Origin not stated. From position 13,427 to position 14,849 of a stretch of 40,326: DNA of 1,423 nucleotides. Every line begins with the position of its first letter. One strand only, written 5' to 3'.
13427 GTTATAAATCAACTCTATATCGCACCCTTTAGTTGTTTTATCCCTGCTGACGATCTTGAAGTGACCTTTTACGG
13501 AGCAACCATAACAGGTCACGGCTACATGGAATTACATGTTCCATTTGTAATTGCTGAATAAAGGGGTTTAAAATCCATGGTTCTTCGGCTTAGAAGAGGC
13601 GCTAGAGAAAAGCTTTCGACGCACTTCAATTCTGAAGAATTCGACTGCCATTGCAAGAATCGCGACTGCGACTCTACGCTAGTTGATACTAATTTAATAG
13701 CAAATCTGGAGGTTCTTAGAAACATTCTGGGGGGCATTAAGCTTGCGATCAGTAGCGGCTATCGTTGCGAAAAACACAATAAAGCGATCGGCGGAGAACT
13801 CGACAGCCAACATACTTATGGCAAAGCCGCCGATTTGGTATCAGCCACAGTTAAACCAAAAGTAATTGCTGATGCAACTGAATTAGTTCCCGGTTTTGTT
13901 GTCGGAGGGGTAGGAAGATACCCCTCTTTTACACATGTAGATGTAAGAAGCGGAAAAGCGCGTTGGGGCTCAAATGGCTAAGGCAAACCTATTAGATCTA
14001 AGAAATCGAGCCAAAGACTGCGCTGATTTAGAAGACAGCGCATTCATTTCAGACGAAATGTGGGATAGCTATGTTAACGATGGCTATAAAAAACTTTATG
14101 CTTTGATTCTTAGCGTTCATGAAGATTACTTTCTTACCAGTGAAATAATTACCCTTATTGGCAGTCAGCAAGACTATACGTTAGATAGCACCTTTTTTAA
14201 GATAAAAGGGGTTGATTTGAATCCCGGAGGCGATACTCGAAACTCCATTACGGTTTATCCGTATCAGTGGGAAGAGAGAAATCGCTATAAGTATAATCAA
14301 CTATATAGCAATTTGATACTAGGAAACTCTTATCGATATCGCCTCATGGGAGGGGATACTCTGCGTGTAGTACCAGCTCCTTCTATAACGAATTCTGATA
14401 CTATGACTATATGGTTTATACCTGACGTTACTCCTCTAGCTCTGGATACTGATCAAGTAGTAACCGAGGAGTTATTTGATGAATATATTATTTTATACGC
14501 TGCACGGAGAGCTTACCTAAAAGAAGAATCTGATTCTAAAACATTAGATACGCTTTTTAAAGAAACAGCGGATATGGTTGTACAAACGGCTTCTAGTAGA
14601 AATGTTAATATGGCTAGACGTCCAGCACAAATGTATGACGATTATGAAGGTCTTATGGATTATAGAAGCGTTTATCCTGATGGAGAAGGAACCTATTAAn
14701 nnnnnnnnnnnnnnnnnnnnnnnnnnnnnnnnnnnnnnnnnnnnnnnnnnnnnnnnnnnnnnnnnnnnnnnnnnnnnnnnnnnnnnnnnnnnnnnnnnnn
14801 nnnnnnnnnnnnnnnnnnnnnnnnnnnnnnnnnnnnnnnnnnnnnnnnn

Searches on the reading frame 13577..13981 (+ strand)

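Call 73: search_protein_families(library=phrogs, proteins=[window:13577-13981:+], max_evalue=0.001)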
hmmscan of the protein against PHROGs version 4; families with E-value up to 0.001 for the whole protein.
window:13577-13981:+ (134 aa): 4 families
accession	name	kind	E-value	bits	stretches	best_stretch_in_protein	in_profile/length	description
phrog_894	-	lysis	3e-30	106.5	1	9-131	42-174/389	endolysin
phrog_17373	-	other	1.5e-10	42.2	1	31-132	32-130/224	peptidase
phrog_28234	-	lysis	1.6e-06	28.4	1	36-129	270-365/372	endolysin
phrog_25247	-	other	9.6e-06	25.9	1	51-127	434-507/520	peptidase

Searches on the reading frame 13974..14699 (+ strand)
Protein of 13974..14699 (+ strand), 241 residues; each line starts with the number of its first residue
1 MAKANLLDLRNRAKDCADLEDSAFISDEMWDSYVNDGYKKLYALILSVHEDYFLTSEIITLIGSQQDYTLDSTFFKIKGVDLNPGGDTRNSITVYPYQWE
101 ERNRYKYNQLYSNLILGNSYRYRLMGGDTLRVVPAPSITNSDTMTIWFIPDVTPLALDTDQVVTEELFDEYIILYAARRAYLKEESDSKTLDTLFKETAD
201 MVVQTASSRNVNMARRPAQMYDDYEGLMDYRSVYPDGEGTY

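Call 40: search_protein_families(library=phrogs, proteins=[window:13974-14699:+], max_evalue=0.001)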
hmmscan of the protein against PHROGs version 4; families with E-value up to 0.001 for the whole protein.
window:13974-14699:+ (241 aa): 1 family
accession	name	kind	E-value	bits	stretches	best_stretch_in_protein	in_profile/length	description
phrog_399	-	head and packaging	9.1e-08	32.9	1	18-188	14-180/220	structural protein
